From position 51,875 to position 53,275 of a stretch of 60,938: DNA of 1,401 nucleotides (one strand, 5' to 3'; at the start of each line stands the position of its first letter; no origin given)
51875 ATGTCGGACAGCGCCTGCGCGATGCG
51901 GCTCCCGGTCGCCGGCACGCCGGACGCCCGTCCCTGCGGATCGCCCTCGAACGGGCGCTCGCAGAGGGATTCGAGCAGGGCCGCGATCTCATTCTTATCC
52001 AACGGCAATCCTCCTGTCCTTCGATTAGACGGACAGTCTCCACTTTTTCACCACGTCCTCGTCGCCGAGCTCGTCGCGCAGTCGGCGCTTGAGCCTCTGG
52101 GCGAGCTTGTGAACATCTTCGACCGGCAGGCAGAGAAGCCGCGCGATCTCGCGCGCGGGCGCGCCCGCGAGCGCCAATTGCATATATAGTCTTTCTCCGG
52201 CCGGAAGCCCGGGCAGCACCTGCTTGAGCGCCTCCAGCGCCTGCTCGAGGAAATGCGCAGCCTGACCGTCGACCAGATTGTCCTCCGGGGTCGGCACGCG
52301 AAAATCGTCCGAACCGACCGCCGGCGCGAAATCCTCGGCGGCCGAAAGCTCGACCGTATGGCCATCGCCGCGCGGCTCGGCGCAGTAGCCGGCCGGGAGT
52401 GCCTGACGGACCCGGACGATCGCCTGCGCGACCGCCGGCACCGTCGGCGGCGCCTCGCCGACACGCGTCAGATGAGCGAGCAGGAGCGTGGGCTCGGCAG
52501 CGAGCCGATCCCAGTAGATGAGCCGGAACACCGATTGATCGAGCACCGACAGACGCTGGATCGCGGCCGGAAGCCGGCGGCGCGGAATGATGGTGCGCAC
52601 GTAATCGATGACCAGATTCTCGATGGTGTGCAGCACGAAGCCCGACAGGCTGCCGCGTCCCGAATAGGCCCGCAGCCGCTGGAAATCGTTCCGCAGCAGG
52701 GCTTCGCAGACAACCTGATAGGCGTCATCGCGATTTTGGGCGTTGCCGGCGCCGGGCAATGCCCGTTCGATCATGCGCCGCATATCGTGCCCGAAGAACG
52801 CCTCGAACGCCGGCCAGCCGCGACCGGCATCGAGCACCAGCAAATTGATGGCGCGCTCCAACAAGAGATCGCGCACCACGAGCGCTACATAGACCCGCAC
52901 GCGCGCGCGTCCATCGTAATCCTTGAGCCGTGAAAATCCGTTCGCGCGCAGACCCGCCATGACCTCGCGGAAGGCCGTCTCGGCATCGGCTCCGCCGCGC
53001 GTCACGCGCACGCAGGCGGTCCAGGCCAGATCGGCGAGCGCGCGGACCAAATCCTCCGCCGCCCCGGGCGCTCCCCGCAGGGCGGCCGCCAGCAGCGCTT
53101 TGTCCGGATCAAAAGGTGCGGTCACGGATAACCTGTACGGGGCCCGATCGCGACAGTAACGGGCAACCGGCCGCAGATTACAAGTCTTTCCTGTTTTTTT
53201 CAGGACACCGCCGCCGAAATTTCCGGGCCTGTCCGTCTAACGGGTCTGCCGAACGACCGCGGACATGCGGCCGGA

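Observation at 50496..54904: Candidate undescribed envelope-signalling module: oversized sigma protein, non-ZAS membrane partner and a divergent secreted ARPP-1/DUF6569-like protein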

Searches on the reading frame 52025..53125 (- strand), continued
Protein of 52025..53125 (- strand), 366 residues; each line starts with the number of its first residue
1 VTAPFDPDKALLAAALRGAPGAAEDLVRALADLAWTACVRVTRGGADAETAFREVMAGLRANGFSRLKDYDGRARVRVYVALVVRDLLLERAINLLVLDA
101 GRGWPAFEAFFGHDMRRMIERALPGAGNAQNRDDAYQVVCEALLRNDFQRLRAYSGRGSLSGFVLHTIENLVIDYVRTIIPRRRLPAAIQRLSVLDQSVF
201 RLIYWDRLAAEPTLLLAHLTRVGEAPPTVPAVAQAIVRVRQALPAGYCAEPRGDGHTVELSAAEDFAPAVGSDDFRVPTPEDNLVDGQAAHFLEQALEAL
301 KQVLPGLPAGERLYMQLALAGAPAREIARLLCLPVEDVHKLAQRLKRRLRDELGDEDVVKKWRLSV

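Call 84: search_protein_families(library=pfam, proteins=[L024:7962-8270:+, L029:6001-6897:+], max_evalue=10)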
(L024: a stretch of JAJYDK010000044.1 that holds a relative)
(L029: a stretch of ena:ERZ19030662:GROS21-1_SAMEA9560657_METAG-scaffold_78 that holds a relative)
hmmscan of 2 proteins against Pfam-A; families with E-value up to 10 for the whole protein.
L024:7962-8270:+ (103 aa): 1 family
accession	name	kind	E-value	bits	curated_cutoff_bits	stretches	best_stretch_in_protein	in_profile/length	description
PF03906.20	Phage_T7_tail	-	0.16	12.1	25.2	1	28-66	113-151/157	Phage T7 tail fibre protein, N-terminal domain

L029:6001-6897:+ (298 aa): 1 family
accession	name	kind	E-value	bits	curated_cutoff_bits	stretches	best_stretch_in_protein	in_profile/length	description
PF04542.20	Sigma70_r2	-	9e-05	22.6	24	1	109-178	5-69/71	Sigma-70 region 2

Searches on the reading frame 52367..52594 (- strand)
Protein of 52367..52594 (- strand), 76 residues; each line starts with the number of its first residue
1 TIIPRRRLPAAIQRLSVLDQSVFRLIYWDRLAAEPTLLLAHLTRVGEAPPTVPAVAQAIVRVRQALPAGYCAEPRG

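Call 84: search_protein_families(library=pfam, proteins=[window:52367-52594:-], max_evalue=10)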
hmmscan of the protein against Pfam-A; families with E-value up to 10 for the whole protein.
seq(76 aa): 1 family
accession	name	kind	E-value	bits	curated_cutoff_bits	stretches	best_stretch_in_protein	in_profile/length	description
PF08281.18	Sigma70_r4_2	-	0.086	12.9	25.7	1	6-30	2-26/54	Sigma-70, region 4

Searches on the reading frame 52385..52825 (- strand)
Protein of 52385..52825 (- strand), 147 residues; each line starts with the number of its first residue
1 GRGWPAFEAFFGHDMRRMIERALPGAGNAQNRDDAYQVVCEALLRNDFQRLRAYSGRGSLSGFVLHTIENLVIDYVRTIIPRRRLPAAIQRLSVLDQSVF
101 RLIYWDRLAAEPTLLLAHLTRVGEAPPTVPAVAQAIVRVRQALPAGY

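Call 84: search_protein_families(library=pfam, proteins=[window:52385-52825:-], max_evalue=10)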
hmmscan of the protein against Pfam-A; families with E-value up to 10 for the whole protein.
seq(147 aa): 2 families
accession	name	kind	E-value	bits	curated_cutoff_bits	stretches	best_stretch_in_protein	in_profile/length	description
PF04542.20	Sigma70_r2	-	0.00023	21.3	24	1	26-77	17-66/71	Sigma-70 region 2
PF07638.17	Sigma70_ECF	-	0.23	11.8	21.1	1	13-84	28-99/185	ECF sigma factor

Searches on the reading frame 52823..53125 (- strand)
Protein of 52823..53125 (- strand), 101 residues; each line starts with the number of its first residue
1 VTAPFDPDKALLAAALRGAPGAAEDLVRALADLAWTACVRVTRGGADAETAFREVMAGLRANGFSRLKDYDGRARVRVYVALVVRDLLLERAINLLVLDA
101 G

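Call 84: search_protein_families(library=pfam, proteins=[window:52823-53125:-], max_evalue=10)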
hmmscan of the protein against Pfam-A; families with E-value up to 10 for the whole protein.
seq(101 aa): 3 families
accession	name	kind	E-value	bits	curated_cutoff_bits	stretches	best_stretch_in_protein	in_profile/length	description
PF06152.16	Phage_min_cap2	-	0.004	16.6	26.3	1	34-85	147-199/366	Phage minor capsid protein 2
PF25181.1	Phage_Bbp19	-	0.039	14.3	25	1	28-54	12-39/61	Bbp19-like phage protein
PF01503.22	PRA-PH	-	0.1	13.4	21.3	1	22-55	49-82/86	Phosphoribosyl-ATP pyrophosphohydrolase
